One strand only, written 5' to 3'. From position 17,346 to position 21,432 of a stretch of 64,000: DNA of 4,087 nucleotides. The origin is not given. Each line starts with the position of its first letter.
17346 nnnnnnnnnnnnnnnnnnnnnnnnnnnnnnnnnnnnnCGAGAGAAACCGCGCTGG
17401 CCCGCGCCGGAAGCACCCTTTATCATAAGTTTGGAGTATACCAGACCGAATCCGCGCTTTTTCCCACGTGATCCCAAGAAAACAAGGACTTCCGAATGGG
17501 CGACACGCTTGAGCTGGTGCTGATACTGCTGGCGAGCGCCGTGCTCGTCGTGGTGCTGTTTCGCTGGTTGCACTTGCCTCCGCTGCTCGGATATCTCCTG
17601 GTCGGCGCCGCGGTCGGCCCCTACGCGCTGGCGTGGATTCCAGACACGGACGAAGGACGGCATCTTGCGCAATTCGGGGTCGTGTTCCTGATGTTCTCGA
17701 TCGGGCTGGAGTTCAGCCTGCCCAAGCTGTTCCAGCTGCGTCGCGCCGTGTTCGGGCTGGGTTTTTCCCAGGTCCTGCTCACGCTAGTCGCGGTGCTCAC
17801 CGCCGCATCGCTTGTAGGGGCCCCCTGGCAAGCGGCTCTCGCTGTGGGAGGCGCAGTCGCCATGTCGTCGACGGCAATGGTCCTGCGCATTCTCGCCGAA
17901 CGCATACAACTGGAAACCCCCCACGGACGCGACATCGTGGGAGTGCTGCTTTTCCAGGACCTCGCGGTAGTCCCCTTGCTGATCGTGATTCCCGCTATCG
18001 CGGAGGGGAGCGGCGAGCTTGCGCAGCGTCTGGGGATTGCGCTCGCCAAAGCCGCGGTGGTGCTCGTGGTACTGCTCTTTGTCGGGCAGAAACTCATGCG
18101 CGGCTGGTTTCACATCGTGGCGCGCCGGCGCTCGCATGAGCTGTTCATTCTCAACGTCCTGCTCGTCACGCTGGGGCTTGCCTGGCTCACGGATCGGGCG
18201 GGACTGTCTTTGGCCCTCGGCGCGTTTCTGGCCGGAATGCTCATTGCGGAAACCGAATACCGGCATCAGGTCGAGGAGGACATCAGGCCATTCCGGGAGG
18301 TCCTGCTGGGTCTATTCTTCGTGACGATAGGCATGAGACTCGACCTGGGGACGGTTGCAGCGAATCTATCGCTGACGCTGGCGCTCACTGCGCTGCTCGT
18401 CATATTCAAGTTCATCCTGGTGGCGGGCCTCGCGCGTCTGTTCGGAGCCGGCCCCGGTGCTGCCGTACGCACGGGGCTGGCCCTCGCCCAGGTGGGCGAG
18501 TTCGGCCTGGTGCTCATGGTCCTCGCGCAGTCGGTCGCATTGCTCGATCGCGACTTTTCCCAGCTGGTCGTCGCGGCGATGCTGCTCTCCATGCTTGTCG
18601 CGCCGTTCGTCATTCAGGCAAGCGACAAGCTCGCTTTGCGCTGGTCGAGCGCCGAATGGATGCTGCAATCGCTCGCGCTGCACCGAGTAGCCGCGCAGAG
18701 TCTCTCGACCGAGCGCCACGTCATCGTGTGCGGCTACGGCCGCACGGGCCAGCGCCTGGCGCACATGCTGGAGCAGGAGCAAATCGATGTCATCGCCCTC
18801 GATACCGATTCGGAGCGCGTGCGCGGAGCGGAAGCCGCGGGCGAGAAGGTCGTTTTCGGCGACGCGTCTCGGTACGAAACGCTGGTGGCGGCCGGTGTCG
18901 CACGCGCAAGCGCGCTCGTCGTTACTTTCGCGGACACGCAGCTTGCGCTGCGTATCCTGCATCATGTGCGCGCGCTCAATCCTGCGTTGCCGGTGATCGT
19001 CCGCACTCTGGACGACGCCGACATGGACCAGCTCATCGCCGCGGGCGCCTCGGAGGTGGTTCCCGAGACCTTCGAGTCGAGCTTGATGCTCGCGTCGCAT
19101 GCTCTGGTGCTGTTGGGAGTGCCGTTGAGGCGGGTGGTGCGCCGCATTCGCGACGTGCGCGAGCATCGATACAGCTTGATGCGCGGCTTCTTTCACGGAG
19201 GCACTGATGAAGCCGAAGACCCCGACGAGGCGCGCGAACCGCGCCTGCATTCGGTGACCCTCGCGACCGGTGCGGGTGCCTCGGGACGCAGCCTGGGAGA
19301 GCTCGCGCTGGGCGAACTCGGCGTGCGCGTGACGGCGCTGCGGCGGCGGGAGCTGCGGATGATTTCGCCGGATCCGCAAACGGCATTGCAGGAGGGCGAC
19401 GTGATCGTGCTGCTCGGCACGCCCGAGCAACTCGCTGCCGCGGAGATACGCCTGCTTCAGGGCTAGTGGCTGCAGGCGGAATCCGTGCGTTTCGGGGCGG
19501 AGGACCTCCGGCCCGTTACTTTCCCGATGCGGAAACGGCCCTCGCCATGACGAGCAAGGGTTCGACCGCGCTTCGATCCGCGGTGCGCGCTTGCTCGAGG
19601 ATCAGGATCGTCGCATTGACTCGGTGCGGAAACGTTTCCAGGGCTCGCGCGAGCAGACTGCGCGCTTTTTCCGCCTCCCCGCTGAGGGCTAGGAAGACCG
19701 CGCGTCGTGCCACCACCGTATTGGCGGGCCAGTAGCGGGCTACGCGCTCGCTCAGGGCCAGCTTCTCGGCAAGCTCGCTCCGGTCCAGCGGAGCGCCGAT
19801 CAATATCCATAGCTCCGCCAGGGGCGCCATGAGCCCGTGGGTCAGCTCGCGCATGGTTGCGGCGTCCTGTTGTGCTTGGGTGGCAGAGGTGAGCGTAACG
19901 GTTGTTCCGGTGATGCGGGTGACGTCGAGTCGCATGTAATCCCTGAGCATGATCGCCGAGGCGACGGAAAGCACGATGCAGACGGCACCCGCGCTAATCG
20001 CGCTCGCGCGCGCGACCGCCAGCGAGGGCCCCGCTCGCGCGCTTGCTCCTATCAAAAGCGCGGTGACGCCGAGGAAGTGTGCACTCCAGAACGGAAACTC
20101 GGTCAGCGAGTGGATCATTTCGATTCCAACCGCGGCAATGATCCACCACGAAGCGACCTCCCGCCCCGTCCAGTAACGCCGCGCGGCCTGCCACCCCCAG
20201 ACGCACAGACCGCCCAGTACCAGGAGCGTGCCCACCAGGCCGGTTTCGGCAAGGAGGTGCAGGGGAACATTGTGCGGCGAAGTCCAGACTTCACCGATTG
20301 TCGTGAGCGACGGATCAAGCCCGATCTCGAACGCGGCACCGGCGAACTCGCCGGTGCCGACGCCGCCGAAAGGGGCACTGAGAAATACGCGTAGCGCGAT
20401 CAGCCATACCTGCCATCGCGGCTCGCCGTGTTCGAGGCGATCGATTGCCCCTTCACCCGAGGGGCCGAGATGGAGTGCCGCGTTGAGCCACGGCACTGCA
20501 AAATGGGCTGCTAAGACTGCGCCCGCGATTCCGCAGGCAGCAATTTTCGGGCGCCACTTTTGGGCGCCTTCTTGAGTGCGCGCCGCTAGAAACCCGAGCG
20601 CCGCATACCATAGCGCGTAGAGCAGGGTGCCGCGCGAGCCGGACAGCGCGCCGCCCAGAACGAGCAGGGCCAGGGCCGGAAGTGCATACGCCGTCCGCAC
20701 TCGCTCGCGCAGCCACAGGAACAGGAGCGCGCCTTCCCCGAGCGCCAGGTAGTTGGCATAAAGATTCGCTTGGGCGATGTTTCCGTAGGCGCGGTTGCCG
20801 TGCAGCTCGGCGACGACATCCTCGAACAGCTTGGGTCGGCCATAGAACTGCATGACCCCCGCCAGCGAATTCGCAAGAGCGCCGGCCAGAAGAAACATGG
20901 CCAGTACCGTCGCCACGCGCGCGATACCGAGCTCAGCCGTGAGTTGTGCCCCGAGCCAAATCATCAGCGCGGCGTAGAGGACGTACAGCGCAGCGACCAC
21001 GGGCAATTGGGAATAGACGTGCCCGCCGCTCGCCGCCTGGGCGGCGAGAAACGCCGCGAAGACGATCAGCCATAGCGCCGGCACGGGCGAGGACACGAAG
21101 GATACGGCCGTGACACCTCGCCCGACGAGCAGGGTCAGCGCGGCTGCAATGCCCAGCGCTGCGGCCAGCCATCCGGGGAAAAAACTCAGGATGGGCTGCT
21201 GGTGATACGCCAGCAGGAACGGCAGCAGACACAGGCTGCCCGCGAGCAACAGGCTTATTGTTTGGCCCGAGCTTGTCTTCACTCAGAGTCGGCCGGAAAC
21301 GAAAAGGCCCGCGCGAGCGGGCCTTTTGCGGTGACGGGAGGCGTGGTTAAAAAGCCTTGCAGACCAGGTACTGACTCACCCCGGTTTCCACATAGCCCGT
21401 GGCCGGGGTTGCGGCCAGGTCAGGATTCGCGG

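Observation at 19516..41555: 22-kb accessory block: MSHA-like type IV pilus locus with its own sigma-54 switch, a split ABC transporter and a pilin glycosylation ligase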

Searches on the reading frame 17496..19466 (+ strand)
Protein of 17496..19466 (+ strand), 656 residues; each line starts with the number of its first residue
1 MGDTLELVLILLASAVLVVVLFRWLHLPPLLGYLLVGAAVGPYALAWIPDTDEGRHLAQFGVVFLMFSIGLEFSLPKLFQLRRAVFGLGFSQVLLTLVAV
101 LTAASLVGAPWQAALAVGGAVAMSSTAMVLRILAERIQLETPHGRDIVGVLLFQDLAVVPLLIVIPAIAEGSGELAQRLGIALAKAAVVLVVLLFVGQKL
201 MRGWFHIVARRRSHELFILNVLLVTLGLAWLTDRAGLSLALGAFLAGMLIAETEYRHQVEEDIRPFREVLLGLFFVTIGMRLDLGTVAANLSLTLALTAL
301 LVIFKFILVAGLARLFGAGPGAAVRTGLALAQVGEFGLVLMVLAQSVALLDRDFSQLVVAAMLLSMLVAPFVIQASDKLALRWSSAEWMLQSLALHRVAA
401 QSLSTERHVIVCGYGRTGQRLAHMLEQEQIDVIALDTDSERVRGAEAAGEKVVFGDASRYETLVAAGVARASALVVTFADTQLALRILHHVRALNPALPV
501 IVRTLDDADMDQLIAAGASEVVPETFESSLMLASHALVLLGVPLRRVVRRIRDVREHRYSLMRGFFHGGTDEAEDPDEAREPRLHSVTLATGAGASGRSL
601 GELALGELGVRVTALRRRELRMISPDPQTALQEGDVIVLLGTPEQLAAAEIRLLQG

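Call 46: search_protein_families(library=ncbifam, proteins=[window:17496-19466:+], max_evalue=1e-10)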
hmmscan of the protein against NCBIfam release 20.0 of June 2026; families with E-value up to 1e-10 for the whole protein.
window:17496-19466:+ (656 aa): 6 families
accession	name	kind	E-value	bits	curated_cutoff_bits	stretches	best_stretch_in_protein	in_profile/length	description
NF002924.0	PRK03562.1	equivalog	6.5e-119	398.1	752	1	4-573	6-569/623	glutathione-regulated potassium-efflux system protein KefC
NF002973.0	PRK03659.1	equivalog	7.6e-112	374.8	804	1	3-580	5-574/602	glutathione-regulated potassium-efflux system protein KefB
TIGR00932.1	2a37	subfamily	7.8e-72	242.1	238.3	1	12-283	1-275/275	monovalent cation:proton antiporter-2 (CPA2) family protein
NF007950.1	PRK10669.1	equivalog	7.1e-67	226.5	700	1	12-524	15-535/547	YbaL family putative K(+) efflux transporter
NF045626.1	FeTrans_MagA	equivalog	1.5e-46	159.1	700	1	10-376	13-377/386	iron transporter MagA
NF007039.0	PRK09496.3-2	equivalog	3.6e-13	49.1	293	0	409-475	3-70/446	Trk system potassium transporter TrkA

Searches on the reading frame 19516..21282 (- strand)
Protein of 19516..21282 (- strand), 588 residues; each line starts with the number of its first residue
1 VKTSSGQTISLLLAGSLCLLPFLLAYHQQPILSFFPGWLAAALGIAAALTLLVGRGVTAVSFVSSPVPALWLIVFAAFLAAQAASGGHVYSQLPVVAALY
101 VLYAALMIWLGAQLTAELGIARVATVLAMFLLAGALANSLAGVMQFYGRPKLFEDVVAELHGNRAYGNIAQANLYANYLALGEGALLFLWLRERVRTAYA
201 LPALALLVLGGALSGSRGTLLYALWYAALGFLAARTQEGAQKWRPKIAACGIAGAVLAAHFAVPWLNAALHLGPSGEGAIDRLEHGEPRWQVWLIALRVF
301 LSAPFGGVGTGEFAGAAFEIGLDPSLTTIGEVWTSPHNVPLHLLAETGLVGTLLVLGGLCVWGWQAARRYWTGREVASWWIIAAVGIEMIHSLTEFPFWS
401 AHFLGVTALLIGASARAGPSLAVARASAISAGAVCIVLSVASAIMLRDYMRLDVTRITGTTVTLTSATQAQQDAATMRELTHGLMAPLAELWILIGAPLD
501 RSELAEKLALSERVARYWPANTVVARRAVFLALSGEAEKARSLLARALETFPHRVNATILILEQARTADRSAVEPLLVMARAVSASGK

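Call 4: search_protein_families(library=pfam, proteins=[window:19516-21282:-], max_evalue=0.01)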
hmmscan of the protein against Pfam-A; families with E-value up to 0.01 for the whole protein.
window:19516-21282:- (588 aa): 3 families
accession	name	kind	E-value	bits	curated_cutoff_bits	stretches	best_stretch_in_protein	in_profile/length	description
PF11846.14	Wzy_C_2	-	4.3e-19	69.7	28.5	1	380-554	2-179/191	Virulence factor membrane-bound polymerase, C-terminal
PF04932.20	Wzy_C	-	1.7e-11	44.6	31.7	1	203-356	2-149/149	O-Antigen ligase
PF15864.10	PglL_A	-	0.0027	17.9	25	1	165-190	1-26/26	Protein glycosylation ligase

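Call 6: search_protein_families(library=ncbifam, proteins=[window:19516-21282:-], max_evalue=0.01)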
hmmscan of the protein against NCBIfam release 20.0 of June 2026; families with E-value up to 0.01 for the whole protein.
window:19516-21282:- (588 aa): 0 families
